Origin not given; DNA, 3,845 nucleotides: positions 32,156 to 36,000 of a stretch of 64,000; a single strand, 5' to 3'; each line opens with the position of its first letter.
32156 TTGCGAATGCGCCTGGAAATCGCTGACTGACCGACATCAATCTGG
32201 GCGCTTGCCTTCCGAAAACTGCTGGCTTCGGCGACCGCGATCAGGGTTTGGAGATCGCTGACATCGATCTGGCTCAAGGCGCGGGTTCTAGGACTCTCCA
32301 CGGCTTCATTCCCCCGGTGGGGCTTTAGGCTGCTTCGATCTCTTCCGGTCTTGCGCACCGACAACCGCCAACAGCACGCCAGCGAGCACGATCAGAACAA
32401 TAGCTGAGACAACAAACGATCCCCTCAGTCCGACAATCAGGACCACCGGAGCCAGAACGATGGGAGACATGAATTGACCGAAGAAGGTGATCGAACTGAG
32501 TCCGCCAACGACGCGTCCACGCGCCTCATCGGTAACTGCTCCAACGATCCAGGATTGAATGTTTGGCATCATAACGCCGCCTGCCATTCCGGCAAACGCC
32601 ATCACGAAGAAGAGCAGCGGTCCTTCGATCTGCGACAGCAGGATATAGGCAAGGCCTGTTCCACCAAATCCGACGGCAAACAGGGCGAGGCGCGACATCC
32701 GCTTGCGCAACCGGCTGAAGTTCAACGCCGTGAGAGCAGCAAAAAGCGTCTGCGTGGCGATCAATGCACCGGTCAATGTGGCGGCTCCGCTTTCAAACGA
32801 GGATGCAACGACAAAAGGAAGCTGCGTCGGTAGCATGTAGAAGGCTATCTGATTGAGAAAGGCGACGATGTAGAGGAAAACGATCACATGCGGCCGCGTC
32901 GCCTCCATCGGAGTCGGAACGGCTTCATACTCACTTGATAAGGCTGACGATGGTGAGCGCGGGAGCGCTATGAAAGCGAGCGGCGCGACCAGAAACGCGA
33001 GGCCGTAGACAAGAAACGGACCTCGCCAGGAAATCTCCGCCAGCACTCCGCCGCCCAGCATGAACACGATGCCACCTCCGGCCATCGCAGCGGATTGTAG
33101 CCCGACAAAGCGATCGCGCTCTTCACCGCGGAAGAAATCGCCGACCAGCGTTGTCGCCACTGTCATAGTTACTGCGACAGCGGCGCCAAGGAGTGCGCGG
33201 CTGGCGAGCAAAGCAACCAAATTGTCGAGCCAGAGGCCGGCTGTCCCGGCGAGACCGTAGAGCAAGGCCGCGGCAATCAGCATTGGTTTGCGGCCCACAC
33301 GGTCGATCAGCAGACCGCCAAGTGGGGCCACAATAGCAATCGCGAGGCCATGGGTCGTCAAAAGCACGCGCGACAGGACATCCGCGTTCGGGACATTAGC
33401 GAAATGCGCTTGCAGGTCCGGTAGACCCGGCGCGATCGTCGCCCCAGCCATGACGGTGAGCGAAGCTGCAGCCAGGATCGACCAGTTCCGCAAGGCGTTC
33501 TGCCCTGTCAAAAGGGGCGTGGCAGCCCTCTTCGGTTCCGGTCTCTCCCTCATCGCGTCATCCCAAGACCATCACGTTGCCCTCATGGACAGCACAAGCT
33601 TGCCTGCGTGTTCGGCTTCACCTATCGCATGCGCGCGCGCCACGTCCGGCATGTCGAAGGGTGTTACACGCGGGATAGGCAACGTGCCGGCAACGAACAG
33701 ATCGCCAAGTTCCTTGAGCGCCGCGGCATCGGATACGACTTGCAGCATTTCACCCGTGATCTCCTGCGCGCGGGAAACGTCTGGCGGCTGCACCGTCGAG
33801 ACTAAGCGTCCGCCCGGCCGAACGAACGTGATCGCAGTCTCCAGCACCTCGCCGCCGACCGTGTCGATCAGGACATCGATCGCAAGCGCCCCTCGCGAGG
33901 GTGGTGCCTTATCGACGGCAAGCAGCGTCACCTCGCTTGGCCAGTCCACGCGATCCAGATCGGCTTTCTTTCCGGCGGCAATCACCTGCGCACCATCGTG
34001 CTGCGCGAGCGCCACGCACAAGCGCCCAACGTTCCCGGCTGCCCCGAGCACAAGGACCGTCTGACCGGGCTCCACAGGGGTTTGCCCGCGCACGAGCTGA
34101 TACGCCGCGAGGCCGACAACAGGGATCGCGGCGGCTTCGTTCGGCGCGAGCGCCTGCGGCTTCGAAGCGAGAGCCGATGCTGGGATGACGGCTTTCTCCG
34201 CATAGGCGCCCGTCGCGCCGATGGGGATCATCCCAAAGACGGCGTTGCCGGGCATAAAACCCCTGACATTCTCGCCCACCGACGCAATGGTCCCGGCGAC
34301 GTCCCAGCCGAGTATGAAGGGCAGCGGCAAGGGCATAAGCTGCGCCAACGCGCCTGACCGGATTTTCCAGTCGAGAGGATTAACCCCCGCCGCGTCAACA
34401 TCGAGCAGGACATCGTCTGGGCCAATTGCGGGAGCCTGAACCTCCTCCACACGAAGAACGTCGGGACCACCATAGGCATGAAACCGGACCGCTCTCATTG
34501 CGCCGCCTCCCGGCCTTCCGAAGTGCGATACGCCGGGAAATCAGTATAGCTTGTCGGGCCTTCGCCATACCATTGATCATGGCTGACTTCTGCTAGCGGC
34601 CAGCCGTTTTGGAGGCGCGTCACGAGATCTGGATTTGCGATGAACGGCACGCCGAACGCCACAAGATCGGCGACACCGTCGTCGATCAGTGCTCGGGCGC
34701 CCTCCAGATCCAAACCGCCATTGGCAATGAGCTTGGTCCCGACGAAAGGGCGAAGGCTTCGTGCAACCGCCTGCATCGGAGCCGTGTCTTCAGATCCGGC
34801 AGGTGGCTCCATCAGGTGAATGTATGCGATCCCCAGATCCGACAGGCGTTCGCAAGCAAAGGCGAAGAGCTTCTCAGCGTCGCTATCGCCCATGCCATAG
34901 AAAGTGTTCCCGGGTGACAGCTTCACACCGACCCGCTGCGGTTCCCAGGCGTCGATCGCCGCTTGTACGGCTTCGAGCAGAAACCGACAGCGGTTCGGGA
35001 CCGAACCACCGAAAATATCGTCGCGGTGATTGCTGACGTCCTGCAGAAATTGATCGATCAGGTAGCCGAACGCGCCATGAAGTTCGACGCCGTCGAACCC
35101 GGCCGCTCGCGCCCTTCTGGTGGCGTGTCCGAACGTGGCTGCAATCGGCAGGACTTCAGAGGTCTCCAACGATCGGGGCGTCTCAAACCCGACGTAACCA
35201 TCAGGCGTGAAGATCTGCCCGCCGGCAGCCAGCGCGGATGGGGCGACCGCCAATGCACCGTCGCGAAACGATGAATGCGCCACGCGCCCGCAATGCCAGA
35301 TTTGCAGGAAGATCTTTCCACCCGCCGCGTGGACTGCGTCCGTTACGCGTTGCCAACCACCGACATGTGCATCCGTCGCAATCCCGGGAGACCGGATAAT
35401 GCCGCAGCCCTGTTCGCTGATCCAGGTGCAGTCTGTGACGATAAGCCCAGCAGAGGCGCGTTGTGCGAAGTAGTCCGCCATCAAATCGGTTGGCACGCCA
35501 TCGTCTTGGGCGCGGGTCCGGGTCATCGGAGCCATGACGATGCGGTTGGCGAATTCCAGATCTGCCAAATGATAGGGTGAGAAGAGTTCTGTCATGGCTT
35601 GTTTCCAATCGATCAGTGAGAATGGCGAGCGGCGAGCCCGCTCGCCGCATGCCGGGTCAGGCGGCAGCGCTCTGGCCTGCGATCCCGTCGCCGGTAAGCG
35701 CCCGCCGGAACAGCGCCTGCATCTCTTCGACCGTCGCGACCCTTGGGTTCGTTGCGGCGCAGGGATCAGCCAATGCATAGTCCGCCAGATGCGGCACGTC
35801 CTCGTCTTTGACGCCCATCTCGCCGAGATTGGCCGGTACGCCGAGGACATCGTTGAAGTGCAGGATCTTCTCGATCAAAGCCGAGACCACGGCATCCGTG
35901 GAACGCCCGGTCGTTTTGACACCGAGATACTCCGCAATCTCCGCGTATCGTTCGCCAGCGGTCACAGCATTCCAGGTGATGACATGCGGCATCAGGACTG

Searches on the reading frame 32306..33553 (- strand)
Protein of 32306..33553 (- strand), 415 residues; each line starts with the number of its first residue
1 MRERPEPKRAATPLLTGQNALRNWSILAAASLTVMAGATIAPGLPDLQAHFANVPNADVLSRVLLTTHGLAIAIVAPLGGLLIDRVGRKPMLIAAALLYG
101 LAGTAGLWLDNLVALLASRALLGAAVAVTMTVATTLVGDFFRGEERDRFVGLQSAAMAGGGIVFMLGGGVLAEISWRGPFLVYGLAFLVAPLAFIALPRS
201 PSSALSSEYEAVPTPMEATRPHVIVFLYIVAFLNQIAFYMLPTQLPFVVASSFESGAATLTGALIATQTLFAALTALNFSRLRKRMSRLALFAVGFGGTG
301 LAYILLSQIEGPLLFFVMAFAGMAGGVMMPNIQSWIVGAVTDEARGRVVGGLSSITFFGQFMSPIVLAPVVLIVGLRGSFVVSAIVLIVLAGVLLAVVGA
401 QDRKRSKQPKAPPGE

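Call 56: search_protein_families(library=pfam, proteins=[window:32306-33553:-], max_evalue=0.001)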
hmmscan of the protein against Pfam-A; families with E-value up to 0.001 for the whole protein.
window:32306-33553:- (415 aa): 1 family
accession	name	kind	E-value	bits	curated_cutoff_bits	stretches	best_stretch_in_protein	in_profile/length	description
PF07690.21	MFS_1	-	2.5e-44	152.1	33.4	2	27-250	2-229/347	Major Facilitator Superfamily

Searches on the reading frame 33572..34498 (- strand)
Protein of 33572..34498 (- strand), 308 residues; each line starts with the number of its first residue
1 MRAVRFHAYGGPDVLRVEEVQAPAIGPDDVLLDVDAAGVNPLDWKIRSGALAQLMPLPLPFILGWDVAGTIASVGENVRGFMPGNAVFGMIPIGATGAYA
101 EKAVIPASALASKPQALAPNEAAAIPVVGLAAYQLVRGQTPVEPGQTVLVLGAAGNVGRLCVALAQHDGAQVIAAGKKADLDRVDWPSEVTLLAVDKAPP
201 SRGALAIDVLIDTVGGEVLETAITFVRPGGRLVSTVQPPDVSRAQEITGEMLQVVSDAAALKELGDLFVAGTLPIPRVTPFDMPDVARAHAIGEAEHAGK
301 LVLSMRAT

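Call 60: search_protein_families(library=pfam, proteins=[window:33572-34498:-], max_evalue=0.001)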
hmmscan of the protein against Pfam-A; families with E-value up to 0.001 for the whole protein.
window:33572-34498:- (308 aa): 3 families
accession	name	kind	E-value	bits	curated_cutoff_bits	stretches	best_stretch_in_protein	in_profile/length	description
PF08240.17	ADH_N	-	1.6e-16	60.9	23.5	1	26-114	1-103/104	Alcohol dehydrogenase GroES-like domain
PF13602.12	ADH_zinc_N_2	-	1.2e-10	42.9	27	1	206-303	23-134/134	Zinc-binding dehydrogenase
PF00107.32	ADH_zinc_N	-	4.5e-05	23.8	31.8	0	158-234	3-87/129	Zinc-binding dehydrogenase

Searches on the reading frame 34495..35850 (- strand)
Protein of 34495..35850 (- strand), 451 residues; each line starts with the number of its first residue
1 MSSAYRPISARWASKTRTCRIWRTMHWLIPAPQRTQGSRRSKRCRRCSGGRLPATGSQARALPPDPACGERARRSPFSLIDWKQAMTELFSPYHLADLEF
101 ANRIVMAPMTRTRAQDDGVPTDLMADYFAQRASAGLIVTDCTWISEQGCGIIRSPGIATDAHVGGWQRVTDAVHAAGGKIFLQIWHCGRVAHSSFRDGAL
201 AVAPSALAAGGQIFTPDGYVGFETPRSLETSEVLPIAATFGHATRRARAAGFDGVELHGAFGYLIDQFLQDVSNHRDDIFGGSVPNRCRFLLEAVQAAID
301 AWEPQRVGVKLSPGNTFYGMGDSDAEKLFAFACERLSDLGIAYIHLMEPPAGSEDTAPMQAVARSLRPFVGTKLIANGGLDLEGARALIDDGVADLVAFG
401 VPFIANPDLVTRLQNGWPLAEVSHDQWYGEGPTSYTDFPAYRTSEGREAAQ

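Call 56: search_protein_families(library=pfam, proteins=[window:34495-35850:-], max_evalue=0.001)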
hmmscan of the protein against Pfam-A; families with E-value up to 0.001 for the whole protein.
window:34495-35850:- (451 aa): 1 family
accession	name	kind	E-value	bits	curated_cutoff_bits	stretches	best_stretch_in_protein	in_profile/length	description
PF00724.26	Oxidored_FMN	-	5.2e-71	240.1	27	1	88-418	1-340/342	NADH:flavin oxidoreductase / NADH oxidase family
